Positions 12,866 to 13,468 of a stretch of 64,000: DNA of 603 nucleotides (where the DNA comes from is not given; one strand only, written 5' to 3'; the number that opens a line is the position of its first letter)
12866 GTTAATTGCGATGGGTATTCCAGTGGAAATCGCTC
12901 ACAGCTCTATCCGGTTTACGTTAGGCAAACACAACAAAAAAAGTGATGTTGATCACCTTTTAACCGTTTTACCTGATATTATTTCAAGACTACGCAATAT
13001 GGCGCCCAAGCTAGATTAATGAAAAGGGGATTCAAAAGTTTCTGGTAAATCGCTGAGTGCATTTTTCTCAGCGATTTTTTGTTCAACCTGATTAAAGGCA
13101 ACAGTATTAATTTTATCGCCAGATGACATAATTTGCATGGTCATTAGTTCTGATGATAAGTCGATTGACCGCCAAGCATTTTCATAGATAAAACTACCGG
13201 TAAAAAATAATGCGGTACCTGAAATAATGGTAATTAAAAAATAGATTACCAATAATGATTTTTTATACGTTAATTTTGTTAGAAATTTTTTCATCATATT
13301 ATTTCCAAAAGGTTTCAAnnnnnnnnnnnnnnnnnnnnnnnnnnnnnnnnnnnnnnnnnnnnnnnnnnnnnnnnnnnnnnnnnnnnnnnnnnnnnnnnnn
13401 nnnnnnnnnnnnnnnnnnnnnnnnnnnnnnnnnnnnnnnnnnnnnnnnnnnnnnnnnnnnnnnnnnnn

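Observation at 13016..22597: Compact nine-gene type IV pilus operon with no secretin, major pilin, prepilin peptidase or retraction ATPase in the window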

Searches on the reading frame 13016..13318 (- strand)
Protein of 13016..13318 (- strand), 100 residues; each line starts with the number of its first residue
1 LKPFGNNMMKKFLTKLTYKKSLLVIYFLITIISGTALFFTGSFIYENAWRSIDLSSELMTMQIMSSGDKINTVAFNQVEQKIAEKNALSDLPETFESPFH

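Call 3: search_protein_families(library=pfam, proteins=[window:13016-13318:-], max_evalue=0.1)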
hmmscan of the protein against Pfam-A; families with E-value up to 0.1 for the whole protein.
window:13016-13318:- (100 aa): 1 family
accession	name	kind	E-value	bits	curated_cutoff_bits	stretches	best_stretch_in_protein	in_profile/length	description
PF15055.12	DMAC1_Dmo2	-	0.045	14.4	27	1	31-52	7-28/47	DMAC1/Dmo2-like domain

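Call 7: search_protein_families(library=ncbifam, proteins=[window:13016-13318:-], max_evalue=1)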
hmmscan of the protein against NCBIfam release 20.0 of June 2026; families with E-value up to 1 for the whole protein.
window:13016-13318:- (100 aa): 2 families
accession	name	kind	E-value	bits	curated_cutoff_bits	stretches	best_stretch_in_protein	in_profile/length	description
NF046001.1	SecDF_plasm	equivalog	0.00036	18.7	500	1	10-88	532-613/878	protein translocase subunit SecDF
NF007952.0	PRK10671.1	equivalog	0.08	11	1316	1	24-60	221-257/838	copper-exporting P-type ATPase CopA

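Call 75: search_protein_families(library=pfam, alignment_id=A5, max_evalue=0.05)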
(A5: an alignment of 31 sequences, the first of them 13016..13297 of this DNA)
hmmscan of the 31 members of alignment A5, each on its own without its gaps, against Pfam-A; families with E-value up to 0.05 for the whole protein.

A. member 1, window:13016-13297:- (93 aa): 1 family
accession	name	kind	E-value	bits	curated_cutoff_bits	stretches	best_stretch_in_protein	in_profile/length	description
PF15055.12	DMAC1_Dmo2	-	0.049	14.2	27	0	24-45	7-28/47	DMAC1/Dmo2-like domain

B. families by the number of members that match (of 31 scanned): 19 families
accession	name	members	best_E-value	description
PF07168.17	Ureide_permease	2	0.043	Ureide permease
PF03350.21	UPF0114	1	0.0033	Uncharacterized protein family, UPF0114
PF17329.7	DUF5367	1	0.0072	Family of unknown function (DUF5367)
PF05569.17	Peptidase_M56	1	0.012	BlaR1 peptidase M56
PF00957.27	Synaptobrevin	1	0.012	Synaptobrevin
PF00354.24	Pentaxin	1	0.013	Pentaxin family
PF04982.19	TM_HPP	1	0.014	HPP, transmembrane region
PF02439.20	Adeno_E3_CR2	1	0.016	Adenovirus E3 region protein CR2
PF17332.7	DUF5592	1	0.019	Family of unknown function (DUF5592)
PF19592.4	DUF6097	1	0.02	Family of unknown function (DUF6097)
PF14222.11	MOR2-PAG1_N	1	0.022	Cell morphogenesis N-terminal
PF13520.12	AA_permease_2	1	0.025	Amino acid permease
PF02109.21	DAD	1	0.026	DAD family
PF22156.1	Thiaminase_I-like_N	1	0.031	Thiaminase I-like, N-terminal domain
PF24871.1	Piezo_TM1-24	1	0.035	Piezo TM1-24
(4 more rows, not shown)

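Call 76: search_solved_structures(query=A5, max_evalue=10)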
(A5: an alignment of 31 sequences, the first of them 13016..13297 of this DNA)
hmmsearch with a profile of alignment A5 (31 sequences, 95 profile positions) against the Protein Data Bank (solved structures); distinct sequences matched with E-value up to 10: 7.
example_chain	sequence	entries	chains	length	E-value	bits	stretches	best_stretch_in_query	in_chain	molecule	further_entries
8qag_A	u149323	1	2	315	0.055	16.7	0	6-37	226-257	sc-CC-6-95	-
2yum_A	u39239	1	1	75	0.093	16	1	44-88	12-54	Zinc finger ZZ-type-containing protein 3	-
3hd7_A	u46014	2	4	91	0.21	14.9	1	7-39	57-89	Vesicle-associated membrane protein 2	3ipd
2kog_A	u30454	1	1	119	0.37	14.1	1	7-39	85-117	Vesicle-associated membrane protein 2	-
1eke_A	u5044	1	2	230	0.7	13.2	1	45-91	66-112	RIBONUCLEASE HII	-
2w4s_A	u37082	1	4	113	0.81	13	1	52-85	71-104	Ankyrin-repeat protein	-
5vsu_B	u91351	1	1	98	0.91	12.8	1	34-85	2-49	U6 snRNA-associated Sm-like protein LSm2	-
